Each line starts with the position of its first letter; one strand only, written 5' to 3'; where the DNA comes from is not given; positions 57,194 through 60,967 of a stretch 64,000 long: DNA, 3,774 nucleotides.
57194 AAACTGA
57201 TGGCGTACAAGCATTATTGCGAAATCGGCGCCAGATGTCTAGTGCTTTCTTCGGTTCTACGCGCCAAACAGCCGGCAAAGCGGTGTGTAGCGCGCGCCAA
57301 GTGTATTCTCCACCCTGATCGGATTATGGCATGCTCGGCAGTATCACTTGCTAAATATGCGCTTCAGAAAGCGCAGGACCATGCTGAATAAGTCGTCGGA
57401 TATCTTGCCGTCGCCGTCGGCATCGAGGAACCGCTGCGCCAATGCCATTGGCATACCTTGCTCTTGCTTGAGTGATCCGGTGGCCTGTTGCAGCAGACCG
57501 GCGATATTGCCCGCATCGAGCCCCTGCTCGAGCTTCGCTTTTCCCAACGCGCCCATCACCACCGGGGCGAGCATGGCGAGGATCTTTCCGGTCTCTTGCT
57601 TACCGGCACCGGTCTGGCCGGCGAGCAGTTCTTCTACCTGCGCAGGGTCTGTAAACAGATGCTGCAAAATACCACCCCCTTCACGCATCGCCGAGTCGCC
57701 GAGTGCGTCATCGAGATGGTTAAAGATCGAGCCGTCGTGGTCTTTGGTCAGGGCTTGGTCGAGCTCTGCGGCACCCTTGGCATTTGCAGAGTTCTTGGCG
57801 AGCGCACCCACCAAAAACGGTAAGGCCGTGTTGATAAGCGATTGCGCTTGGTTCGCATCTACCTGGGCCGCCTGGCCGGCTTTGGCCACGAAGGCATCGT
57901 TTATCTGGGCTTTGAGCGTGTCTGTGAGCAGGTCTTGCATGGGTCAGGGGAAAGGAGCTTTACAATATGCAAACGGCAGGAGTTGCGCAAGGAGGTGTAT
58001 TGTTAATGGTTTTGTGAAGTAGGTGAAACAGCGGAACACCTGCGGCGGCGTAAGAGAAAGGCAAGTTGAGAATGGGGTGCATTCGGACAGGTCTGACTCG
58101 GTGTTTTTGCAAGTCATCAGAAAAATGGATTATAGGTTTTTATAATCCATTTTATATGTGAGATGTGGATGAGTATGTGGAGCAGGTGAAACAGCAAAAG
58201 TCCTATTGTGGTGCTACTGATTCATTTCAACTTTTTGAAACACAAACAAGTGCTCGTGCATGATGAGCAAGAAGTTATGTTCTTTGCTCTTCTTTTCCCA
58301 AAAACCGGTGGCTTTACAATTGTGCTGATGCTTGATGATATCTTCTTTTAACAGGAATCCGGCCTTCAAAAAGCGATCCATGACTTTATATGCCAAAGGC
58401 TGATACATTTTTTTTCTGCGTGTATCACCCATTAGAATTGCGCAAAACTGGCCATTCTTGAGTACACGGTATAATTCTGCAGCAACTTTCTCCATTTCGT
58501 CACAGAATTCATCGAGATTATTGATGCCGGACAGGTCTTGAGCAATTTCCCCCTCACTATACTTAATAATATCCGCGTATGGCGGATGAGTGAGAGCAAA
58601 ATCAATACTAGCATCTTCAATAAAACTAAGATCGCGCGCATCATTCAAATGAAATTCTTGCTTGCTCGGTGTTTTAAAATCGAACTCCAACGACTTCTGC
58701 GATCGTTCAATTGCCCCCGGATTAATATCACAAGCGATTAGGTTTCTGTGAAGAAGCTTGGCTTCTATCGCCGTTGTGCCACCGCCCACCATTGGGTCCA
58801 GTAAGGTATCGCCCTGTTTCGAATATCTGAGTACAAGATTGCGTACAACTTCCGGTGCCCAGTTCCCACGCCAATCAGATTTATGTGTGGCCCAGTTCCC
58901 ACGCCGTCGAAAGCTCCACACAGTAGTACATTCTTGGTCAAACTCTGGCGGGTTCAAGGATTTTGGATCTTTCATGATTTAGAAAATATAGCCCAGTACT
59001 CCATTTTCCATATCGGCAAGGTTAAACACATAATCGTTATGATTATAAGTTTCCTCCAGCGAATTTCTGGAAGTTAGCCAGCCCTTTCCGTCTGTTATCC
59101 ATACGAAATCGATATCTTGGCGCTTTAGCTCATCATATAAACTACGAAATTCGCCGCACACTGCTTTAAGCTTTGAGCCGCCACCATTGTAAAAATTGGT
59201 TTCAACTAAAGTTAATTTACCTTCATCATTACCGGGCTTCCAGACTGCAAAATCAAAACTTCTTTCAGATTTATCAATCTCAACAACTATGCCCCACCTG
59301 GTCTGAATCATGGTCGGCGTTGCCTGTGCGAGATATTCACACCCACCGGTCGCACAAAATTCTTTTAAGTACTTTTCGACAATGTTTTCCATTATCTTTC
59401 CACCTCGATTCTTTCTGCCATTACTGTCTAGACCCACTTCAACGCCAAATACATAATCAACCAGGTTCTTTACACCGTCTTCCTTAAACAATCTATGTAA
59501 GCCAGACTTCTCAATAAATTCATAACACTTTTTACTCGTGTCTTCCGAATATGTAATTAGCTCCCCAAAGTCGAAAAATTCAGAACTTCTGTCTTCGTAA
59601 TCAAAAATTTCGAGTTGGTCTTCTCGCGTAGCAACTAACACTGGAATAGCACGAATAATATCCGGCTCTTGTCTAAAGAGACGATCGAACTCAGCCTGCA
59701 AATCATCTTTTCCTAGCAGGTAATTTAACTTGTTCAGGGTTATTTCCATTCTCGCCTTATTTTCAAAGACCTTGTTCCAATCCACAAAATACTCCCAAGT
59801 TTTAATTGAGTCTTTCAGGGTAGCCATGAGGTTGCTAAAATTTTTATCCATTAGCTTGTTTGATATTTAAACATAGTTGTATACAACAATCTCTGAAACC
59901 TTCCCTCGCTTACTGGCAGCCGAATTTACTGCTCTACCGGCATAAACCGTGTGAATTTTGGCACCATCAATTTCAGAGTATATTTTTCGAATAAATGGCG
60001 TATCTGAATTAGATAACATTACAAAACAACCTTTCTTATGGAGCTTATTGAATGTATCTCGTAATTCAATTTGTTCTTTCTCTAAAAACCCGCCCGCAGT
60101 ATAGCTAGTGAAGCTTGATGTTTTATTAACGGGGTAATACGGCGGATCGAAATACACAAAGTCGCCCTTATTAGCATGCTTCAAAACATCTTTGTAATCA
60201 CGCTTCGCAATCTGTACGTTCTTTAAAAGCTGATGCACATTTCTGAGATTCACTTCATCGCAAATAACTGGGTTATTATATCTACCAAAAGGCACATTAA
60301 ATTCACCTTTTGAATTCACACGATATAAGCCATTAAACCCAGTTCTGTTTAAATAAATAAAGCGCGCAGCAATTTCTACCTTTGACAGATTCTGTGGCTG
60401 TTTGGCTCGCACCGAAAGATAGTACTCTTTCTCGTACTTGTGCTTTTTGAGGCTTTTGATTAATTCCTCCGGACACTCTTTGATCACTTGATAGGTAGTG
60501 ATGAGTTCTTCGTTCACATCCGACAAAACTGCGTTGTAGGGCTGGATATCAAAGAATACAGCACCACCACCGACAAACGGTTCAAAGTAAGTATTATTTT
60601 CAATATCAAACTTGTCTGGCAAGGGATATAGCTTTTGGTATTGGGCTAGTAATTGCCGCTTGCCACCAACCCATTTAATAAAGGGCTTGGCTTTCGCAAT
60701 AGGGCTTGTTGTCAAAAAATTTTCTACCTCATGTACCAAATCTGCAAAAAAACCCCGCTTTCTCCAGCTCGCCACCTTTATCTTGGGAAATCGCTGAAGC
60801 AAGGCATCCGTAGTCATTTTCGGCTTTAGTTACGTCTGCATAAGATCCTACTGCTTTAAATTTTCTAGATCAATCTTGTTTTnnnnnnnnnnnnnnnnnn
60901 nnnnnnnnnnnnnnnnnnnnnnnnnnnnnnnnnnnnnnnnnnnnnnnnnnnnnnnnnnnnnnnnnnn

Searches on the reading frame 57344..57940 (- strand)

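Call 91: search_protein_families(library=pfam, proteins=[window:57344-57940:-], max_evalue=0.001)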
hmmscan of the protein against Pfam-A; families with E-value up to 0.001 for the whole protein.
window:57344-57940:- (198 aa): 1 family
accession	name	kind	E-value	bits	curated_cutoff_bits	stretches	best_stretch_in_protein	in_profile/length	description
PF06078.17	DUF937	-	1.8e-27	96.9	25.4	1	7-134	1-134/135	Bacterial protein of unknown function (DUF937)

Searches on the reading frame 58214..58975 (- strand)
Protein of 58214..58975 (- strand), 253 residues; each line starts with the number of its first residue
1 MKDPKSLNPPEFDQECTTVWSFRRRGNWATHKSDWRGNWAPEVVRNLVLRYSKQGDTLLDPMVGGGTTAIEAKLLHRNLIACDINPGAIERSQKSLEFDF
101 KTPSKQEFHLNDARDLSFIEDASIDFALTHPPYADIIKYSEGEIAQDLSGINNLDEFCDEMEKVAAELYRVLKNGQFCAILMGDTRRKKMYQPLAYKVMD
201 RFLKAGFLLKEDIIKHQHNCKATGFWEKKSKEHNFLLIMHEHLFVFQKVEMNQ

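Call 91: search_protein_families(library=pfam, proteins=[window:58214-58975:-], max_evalue=0.001)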
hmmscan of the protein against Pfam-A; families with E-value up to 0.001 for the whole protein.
window:58214-58975:- (253 aa): 4 families
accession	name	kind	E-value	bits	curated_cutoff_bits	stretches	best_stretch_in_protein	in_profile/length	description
PF01555.25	N6_N4_Mtase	-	1.3e-24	87.9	26.7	2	11-93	135-220/221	DNA methylase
PF01170.24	UPF0020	-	8.7e-08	32.5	22.3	1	53-138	27-136/197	RMKL-like, methyltransferase domain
PF08241.18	Methyltransf_11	-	3.5e-07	31.2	21.2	0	63-129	5-66/95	Methyltransferase domain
PF13649.12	Methyltransf_25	-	7.5e-06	27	27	1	59-129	2-70/97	Methyltransferase domain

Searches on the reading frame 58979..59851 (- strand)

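Call 7: search_protein_families(library=pfam, proteins=[window:58979-59851:-], max_evalue=0.001)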
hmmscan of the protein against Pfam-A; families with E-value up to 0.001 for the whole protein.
window:58979-59851:- (290 aa): 1 family
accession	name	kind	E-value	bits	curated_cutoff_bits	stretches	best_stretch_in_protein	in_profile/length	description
PF04556.18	DpnII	-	2e-93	313.2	23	1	4-286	1-276/278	DpnII restriction endonuclease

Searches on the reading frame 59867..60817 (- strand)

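Call 7: search_protein_families(library=pfam, proteins=[window:59867-60817:-], max_evalue=0.001)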
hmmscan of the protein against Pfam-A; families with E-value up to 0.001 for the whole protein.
window:59867-60817:- (316 aa): 1 family
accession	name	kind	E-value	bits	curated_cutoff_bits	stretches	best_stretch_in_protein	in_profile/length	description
PF02086.21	MethyltransfD12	-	5.8e-65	220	22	1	49-293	1-249/253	D12 class N6 adenine-specific DNA methyltransferase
